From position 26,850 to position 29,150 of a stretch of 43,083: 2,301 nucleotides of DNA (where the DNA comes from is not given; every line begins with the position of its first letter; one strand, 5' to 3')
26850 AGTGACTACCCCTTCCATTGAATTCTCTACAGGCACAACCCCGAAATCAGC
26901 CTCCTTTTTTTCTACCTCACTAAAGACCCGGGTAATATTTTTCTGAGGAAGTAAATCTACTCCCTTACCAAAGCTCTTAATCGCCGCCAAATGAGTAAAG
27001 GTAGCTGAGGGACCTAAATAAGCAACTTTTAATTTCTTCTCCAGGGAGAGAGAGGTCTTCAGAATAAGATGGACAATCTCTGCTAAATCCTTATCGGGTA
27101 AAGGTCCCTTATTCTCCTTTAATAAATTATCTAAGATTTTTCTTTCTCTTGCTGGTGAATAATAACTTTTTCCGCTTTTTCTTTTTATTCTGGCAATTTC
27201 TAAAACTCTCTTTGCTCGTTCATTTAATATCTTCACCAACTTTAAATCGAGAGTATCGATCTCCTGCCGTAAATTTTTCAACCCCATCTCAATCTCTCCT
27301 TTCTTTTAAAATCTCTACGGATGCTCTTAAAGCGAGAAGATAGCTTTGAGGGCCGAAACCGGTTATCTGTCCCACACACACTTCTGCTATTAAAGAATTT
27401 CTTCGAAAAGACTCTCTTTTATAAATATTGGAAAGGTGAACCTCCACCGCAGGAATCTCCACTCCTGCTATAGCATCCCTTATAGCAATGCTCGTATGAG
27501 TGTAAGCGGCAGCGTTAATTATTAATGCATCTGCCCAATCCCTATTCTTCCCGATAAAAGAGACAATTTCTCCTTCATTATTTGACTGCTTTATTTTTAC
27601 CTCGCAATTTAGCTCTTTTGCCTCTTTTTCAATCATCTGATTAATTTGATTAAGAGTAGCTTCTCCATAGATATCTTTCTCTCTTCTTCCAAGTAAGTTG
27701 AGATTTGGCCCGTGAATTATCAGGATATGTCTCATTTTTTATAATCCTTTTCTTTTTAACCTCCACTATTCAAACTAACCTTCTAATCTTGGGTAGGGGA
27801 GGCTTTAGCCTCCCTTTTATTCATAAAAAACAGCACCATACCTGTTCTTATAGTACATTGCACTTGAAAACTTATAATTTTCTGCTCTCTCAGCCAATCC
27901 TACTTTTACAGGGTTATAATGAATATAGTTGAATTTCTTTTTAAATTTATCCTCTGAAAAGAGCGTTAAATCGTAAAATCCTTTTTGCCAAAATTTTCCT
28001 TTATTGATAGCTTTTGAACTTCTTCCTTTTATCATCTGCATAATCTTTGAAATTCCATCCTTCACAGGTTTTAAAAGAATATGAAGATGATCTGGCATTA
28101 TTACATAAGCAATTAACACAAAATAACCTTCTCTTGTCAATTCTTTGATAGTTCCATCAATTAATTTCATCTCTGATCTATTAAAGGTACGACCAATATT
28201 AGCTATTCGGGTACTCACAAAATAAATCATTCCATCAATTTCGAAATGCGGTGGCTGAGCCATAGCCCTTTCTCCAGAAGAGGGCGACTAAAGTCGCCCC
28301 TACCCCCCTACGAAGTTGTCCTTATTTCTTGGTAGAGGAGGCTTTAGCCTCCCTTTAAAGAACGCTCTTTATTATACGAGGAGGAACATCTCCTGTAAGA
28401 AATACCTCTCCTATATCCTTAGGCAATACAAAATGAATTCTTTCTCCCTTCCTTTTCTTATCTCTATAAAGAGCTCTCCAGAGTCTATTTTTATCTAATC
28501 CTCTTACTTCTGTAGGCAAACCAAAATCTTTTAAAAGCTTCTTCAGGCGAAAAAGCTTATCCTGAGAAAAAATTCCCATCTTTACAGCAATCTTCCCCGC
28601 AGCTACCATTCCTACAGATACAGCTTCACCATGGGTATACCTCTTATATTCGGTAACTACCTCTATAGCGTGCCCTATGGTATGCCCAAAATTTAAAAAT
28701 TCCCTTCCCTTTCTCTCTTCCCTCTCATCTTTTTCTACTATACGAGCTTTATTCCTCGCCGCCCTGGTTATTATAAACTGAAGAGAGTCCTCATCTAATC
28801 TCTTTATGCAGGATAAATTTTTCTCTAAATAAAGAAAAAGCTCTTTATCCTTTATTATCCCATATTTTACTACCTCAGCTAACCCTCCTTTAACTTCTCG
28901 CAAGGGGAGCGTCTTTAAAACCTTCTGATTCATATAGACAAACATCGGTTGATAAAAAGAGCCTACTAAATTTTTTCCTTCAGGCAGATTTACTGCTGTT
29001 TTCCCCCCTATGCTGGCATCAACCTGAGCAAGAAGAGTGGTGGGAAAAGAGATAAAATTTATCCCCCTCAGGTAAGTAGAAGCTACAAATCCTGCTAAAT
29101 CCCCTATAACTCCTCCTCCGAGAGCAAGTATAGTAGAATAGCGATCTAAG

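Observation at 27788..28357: RAYT transposase with GTAG-hairpin REP units inserted inside the shikimate operon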

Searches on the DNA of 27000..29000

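Call 89: search_rna_families(source=window, start=27000, end=29000, threshold=evalue, max_evalue=1)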
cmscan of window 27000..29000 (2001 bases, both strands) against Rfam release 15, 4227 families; matches with E-value up to 1: 3.
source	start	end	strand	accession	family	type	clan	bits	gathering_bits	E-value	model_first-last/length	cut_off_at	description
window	28025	28095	-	RF03794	MIR5298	Gene; miRNA;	-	26.1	70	0.24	1-80/80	no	MIR5298 microRNA precursor family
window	27701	27804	-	RF01089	PK-repBA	Cis-reg;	-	17.8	45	0.74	1-124/124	no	Pseudoknot of the regulatory region of the repBA gene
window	28282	28316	-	RF01673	PhrS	Gene; sRNA;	-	15.9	37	0.38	169-203/212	no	PhrS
